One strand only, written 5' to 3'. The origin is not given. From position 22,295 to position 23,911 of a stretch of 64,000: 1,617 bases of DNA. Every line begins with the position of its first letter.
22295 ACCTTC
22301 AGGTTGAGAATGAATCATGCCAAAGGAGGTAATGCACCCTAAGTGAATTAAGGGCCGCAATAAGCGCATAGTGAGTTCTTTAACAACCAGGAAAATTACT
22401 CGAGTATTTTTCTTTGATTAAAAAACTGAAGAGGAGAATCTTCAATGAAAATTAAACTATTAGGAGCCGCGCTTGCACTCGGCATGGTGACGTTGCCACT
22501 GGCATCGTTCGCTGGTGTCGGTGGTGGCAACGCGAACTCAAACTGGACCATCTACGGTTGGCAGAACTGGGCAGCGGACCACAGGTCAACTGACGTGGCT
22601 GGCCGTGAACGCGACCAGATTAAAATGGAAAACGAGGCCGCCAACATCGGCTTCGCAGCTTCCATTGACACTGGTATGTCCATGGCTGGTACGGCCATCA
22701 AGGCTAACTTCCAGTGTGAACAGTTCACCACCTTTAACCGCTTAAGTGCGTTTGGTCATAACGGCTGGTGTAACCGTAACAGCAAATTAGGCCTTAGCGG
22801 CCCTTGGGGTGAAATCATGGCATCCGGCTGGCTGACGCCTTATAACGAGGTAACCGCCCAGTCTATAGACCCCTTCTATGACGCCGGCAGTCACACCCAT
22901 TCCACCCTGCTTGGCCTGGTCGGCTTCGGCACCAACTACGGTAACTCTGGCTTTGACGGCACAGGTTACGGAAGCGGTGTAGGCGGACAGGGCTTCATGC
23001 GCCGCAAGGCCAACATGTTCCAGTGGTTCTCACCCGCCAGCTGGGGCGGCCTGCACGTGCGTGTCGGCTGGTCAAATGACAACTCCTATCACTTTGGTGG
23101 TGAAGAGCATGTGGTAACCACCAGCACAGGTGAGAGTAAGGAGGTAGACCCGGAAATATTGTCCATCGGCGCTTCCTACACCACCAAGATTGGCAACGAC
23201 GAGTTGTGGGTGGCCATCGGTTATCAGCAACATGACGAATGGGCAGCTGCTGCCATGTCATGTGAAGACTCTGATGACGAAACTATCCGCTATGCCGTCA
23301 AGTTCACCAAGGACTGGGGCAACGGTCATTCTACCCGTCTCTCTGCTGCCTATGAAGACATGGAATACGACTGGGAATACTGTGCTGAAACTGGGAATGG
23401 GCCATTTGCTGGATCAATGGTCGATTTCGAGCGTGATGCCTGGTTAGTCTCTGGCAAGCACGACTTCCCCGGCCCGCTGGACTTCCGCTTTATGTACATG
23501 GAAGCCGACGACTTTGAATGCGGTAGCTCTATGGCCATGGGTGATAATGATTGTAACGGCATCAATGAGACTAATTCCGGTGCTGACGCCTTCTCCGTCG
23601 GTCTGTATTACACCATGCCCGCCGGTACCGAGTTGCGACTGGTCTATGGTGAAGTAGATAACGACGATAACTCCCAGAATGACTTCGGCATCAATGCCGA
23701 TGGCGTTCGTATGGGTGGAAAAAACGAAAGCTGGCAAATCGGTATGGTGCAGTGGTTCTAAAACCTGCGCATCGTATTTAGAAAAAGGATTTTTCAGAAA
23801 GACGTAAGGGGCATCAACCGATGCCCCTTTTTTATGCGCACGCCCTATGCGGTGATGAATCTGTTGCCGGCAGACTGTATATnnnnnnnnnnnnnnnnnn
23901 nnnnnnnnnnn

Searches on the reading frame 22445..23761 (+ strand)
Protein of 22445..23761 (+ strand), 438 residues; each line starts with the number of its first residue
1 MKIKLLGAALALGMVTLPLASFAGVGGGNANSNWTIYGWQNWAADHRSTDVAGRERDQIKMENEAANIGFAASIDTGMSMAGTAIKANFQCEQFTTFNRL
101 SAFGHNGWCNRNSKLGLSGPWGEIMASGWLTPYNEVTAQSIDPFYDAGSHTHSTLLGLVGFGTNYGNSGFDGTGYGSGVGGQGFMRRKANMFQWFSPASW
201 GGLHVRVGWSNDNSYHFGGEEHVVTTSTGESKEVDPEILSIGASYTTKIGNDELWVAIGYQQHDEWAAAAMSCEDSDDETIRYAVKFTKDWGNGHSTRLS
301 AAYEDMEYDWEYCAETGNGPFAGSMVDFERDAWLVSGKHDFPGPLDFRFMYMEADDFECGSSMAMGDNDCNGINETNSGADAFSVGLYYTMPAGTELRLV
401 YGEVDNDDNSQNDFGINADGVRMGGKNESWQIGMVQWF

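Call 4: search_protein_families(library=pfam, proteins=[window:22445-23761:+], max_evalue=1)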
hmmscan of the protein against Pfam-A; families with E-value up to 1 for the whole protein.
window:22445-23761:+ (438 aa): 2 families
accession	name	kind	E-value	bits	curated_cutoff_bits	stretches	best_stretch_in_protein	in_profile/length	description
PF13609.12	Porin_4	-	1.3e-20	74.9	27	1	22-409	8-310/310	Gram-negative porin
PF19476.4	DUF6013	-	0.028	14.5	32.6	1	271-318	34-82/184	Family of unknown function (DUF6013)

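Call 18: find_encoding_contigs(protein=window:22445-23758:+, flank=4000, max_places=5)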
Protein window:22445-23758:+ (438 aa): no gene with exactly this product is on record in the collection.
